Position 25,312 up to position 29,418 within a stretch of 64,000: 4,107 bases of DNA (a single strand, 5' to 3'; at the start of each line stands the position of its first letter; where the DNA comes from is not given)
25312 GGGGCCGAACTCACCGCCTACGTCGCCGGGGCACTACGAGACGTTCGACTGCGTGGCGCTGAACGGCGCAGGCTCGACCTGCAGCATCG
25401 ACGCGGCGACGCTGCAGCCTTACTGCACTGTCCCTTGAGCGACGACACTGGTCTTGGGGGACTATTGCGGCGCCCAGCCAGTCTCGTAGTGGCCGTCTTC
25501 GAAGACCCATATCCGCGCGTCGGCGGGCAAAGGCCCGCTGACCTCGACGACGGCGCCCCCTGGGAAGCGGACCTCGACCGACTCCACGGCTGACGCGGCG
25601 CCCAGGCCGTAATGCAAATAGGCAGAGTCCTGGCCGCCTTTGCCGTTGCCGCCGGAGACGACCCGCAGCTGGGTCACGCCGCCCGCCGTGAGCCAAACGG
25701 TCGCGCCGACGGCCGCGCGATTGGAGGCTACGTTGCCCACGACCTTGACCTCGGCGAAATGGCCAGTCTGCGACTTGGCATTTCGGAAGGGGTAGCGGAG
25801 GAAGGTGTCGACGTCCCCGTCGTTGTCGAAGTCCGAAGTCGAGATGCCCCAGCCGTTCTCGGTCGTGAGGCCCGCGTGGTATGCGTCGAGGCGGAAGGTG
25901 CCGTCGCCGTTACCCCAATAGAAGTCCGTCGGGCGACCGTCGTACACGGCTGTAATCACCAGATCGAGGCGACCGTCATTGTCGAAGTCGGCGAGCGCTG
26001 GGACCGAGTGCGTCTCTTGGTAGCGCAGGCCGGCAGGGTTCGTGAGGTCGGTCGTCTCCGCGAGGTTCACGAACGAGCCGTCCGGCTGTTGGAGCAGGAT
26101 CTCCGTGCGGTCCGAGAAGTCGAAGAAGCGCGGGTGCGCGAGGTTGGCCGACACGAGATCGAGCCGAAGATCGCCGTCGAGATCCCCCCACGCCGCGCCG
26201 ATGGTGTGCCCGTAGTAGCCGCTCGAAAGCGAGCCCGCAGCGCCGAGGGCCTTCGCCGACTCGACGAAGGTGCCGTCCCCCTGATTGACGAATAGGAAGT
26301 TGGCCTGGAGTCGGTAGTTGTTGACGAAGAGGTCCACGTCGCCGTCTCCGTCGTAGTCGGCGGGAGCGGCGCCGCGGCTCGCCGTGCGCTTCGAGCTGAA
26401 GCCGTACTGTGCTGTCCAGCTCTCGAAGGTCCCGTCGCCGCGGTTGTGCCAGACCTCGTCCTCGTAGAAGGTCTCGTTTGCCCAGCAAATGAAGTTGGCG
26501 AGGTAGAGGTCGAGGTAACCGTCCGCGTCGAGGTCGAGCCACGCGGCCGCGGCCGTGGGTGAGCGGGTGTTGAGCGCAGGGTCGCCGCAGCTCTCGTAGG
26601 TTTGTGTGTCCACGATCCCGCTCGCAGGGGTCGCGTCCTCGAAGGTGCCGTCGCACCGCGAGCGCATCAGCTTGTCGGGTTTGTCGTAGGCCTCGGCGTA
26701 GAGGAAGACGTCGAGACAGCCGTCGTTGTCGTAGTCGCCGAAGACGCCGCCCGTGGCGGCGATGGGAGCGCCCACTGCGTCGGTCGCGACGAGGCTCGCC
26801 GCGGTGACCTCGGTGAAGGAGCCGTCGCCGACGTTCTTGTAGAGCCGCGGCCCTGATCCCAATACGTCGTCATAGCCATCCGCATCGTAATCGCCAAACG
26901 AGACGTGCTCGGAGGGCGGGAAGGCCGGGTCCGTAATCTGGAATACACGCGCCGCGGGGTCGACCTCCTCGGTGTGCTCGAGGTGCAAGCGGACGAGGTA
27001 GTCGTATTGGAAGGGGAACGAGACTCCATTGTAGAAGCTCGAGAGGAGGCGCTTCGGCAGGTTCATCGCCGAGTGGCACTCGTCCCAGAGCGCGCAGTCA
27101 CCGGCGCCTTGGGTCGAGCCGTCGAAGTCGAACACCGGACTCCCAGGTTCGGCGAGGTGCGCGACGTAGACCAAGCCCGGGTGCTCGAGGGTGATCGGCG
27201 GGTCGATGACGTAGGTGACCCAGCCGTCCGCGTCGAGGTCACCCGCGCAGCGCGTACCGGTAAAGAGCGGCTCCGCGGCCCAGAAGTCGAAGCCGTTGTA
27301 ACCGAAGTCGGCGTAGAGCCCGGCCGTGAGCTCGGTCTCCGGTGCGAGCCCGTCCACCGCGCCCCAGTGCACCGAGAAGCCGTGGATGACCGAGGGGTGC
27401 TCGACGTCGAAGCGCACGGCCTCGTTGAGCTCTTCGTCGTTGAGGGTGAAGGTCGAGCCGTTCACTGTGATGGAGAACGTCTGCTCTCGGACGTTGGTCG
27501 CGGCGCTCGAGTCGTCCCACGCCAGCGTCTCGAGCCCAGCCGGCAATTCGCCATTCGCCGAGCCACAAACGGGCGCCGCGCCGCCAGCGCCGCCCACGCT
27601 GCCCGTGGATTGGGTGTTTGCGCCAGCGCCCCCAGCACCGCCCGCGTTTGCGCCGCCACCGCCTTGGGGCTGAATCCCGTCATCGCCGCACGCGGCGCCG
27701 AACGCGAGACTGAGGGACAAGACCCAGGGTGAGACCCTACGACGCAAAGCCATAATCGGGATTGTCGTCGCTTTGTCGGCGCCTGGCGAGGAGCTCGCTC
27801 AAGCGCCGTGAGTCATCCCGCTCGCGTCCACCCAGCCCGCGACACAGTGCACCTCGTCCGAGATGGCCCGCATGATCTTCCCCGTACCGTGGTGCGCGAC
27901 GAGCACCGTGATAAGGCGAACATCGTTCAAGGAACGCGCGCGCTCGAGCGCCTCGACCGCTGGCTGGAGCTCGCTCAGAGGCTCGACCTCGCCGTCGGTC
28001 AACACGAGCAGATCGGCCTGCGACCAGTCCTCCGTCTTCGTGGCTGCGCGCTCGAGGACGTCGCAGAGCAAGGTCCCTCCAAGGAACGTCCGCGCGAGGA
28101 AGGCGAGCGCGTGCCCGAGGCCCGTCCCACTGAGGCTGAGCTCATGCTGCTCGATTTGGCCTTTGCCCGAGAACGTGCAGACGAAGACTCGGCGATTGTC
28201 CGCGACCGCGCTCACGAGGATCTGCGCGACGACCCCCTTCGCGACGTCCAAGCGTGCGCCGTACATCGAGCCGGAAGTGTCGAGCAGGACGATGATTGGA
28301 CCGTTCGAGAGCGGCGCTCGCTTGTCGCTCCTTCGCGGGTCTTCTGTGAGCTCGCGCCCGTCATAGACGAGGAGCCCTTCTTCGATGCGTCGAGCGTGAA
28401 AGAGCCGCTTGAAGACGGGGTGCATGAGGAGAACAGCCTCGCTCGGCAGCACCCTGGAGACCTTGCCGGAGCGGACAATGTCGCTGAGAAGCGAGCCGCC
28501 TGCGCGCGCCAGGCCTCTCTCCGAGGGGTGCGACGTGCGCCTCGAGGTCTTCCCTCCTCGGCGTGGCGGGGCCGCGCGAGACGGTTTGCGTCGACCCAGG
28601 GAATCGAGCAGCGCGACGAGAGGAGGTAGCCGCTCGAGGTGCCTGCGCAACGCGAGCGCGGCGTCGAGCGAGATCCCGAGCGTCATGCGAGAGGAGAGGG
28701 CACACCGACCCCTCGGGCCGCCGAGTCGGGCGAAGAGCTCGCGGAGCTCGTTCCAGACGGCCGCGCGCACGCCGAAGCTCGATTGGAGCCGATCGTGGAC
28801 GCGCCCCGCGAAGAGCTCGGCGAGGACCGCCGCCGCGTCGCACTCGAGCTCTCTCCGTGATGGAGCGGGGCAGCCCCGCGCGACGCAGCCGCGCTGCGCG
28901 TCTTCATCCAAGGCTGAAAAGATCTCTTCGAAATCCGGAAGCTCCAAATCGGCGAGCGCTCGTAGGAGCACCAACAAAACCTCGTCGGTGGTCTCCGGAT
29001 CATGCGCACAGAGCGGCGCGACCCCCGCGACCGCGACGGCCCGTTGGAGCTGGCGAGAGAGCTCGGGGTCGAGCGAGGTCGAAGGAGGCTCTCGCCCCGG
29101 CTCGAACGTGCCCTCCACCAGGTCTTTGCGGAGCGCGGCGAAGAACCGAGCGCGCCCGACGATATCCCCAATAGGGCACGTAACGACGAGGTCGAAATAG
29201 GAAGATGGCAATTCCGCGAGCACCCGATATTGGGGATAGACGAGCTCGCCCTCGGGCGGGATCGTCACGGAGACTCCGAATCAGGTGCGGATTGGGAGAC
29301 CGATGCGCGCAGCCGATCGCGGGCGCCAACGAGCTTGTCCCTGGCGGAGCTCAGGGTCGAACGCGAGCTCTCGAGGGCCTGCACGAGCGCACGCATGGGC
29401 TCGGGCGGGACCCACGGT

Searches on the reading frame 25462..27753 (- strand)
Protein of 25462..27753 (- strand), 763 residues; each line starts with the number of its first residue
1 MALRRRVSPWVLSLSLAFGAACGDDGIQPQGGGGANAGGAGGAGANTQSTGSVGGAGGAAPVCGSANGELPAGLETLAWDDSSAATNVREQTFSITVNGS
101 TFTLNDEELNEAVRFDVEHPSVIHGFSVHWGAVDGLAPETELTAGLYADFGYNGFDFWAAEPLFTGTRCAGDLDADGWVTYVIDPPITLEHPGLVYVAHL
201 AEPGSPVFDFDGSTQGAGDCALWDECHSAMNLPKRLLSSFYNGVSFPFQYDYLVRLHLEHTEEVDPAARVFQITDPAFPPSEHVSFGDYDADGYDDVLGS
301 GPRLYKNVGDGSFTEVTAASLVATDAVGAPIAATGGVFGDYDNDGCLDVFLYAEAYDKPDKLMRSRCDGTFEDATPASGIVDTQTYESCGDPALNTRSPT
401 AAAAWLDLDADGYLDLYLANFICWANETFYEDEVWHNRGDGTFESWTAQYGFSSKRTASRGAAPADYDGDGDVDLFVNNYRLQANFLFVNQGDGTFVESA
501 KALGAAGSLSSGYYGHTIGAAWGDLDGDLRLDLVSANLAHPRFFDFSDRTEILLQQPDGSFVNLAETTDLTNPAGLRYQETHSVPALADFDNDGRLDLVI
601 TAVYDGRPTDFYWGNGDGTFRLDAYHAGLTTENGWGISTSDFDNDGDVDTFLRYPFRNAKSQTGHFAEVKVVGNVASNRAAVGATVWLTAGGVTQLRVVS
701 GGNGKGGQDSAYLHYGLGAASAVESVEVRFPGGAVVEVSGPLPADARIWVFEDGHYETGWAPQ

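Call 9: search_protein_families(library=pfam, proteins=[window:25462-27753:-], max_evalue=0.01)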
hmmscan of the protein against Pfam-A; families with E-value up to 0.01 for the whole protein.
window:25462-27753:- (763 aa): 3 families
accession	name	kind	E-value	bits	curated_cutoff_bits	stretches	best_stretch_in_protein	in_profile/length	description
PF13517.12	FG-GAP_3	-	1.7e-43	147.5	26.9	6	407-477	1-61/61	FG-GAP-like repeat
PF07593.17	UnbV_ASPIC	-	2.6e-11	43.7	23.4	1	681-741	1-61/68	ASPIC and UnbV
PF01839.29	FG-GAP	-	1.1e-08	35.2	22.1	0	585-602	5-22/37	FG-GAP repeat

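Call 23: search_protein_families(library=ncbifam, proteins=[window:25462-27753:-], max_evalue=0.01)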
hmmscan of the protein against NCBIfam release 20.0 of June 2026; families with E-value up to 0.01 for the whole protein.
window:25462-27753:- (763 aa): 0 families

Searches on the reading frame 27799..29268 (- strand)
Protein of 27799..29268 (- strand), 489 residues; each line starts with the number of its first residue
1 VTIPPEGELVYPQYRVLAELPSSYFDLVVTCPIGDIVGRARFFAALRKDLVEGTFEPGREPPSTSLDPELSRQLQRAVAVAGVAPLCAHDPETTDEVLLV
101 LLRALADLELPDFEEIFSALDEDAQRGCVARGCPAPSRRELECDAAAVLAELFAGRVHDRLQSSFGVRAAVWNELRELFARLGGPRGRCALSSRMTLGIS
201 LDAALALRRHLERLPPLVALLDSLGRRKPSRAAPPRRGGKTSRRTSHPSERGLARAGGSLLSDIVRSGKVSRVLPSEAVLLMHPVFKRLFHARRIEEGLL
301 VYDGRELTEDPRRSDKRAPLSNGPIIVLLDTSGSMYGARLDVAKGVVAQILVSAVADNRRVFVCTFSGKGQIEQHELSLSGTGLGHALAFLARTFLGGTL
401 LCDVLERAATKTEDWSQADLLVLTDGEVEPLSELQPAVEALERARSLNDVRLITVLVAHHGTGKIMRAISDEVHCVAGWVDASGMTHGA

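Call 9: search_protein_families(library=pfam, proteins=[window:27799-29268:-], max_evalue=0.01)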
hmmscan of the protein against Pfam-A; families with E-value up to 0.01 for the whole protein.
window:27799-29268:- (489 aa): 4 families
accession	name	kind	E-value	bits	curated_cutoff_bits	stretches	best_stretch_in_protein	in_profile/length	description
PF13519.12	VWA_2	-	1.7e-07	32.3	27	1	325-427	1-107/107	von Willebrand factor type A domain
PF00092.34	VWA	-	0.00015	22.5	23.8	1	325-472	2-153/174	von Willebrand factor type A domain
PF09967.15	DUF2201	-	0.0011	19.6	26.4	1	325-432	1-95/123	VWA-like domain (DUF2201)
PF05762.20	VWA_CoxE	-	0.0019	18.1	26.4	1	311-444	46-178/222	VWA domain containing CoxE-like protein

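Call 21: find_homologous_proteins(query=window:27799-29268:-)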
Query window:27799-29268:- (489 aa): 9 proteins with E <= 0.001 among 8000 candidates.
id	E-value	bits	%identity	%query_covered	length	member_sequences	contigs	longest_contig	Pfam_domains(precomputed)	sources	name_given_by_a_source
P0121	5.2e-37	146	30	96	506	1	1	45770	PF13519.13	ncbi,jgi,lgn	ncbi:MAG: hypothetical protein RLY21_529 [Planctomycetota bacterium]|jgi:uncharacterized protein wit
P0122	5.7e-35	139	34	66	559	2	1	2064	PF13519.13,PF05762.21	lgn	-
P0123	2.9e-27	114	34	55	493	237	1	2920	PF13519.13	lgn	-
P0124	4.6e-17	80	37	35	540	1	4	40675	PF13519.13,PF05762.21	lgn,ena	-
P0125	6.8e-13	66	30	54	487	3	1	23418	PF13519.13,PF05762.21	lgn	-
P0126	1.1e-11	62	29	54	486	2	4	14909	PF13519.13,PF05762.21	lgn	-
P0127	1.7e-10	58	28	53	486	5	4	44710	PF13519.13,PF05762.21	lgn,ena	-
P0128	6.1e-9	53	34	37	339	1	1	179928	PF13519.13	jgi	jgi:uncharacterized protein with von Willebrand factor type A (vWA) domain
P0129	5.2e-4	37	37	21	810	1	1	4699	PF13768.13,PF13757.13,PF00092.35,PF13519.13,PF05762.21,PF08487.17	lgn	-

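Call 23: search_protein_families(library=ncbifam, proteins=[window:27799-29268:-], max_evalue=0.01)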
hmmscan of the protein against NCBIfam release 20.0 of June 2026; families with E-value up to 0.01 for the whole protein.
window:27799-29268:- (489 aa): 5 families
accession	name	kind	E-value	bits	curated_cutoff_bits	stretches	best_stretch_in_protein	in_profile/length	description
NF008230.0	PRK10997.1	equivalog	6e-27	95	500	1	209-468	208-466/487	ATPase RavA stimulator ViaA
TIGR02442.1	Cob-chelat-sub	hypoth_equivalog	7.5e-06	24.7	779.45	1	321-473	471-629/641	putative cobaltochelatase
TIGR02031.1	BchD-ChlD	equivalog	0.00025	19.9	499.55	1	317-370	418-471/608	magnesium chelatase ATPase subunit D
TIGR03788.1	marine_srt_targ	equivalog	0.0013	17.3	551.65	1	323-455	272-403/629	marine proteobacterial sortase target protein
NF047334.1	modulat_TrpM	equivalog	0.0091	16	50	0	123-139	4-20/43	tryptophan biosynthesis modulator TrpM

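Call 25: search_solved_structures(query=A1, max_evalue=1)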
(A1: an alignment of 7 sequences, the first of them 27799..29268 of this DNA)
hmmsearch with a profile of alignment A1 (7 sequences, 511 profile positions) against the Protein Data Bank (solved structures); distinct sequences matched with E-value up to 1: 8.
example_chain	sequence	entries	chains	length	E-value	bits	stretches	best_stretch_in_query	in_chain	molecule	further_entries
8s05_A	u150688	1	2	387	0.00016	23.8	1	346-455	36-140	Conserved protein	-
11jf_P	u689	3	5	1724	0.0018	20.4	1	348-488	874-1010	Protein mono-ADP-ribosyltransferase PARP4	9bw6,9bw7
6pyo_A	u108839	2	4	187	0.017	17.1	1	352-495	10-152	cDNA FLJ56608, highly similar to Homo sapiens chloride channel, calcium activated, family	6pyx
2x31_A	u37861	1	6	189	0.23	13.4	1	352-454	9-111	MAGNESIUM-CHELATASE 60 KDA SUBUNIT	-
9taq_A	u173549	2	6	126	0.32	12.9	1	122-193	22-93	De novo photoenzyme variant ABLE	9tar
7c4j_C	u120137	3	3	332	0.35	12.8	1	83-172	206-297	Transcription regulatory protein SNF6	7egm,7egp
6x8n_A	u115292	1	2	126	0.79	11.6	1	122-194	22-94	De novo designed ABLE protein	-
9yw2_H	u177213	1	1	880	0.88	11.5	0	89-167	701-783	Glutathione S-transferase class-mu 26 kDa isozyme,FAS-associated factor 1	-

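Call 52: search_protein_families(library=padloc, proteins=[window:27799-29268:-], max_evalue=0.01)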
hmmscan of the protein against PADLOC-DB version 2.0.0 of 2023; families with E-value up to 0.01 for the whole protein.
window:27799-29268:- (489 aa): 0 families

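Call 56: predict_structure(alignment_id=A4)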
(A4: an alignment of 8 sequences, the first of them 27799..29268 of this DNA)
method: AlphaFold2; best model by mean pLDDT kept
length: 489 residues; sequences in the alignment: 8
mean_pLDDT: 65.4   pTM: 0.51
mean pLDDT of the five models: 65.4, 64.6, 57.9, 57.1, 54.2
residues with pLDDT >= 90: 1; 70-90: 260; 50-70: 105; < 50: 123
segments of 3 or more residues with pLDDT < 50: 1-9, 182-199, 227-268, 270-277, 281-292, 294-319, 485-489
pLDDT, mean of each block of 10 residues (from residue 1): 44 69 81 80 87 79 68 85 73 81 78 80 79 80 80 82 67 58 43 44 63 74 56 32 28 32 43 46 48 44 32 39 80 72 82 75 72 68 58 66 73 72 82 81 79 80 71 75 45
secondary structure, 60 per line:
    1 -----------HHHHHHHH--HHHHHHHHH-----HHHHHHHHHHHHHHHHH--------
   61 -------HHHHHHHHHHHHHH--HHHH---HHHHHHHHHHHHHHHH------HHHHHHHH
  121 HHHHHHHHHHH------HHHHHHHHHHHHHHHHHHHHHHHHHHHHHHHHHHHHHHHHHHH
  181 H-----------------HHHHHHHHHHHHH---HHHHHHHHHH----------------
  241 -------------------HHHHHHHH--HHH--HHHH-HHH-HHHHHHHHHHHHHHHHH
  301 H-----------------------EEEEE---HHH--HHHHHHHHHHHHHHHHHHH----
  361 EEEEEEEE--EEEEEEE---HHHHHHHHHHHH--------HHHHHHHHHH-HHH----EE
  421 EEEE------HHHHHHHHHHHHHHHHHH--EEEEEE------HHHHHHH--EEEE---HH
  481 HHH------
elements in order: H12-19 H22-30 H36-52 H68-81 H84-87 H91-106 H113-131 H138-181 H199-211 H215-224 H260-267 H275-278 H284-301 E325-329 H338-356 E361-368 E371-377 H381-392 H401-410 E419-424 H431-448 E451-456 H463-469 E472-475 H479-483

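Call 72: list_cluster_members(proteins=[window:27802-29268:-, P0001])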
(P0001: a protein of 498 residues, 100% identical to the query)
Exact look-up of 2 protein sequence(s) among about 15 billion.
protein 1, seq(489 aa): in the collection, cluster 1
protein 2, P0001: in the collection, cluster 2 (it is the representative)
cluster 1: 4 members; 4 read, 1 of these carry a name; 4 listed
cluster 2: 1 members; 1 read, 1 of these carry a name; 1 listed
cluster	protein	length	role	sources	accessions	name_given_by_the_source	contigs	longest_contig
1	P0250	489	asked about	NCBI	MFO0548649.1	MAG: VWA domain-containing protein [Polyangiaceae bacterium]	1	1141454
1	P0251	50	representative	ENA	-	-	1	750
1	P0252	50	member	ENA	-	-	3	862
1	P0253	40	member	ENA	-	-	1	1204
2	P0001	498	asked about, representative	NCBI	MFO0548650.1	MAG: AAA family ATPase [Polyangiaceae bacterium]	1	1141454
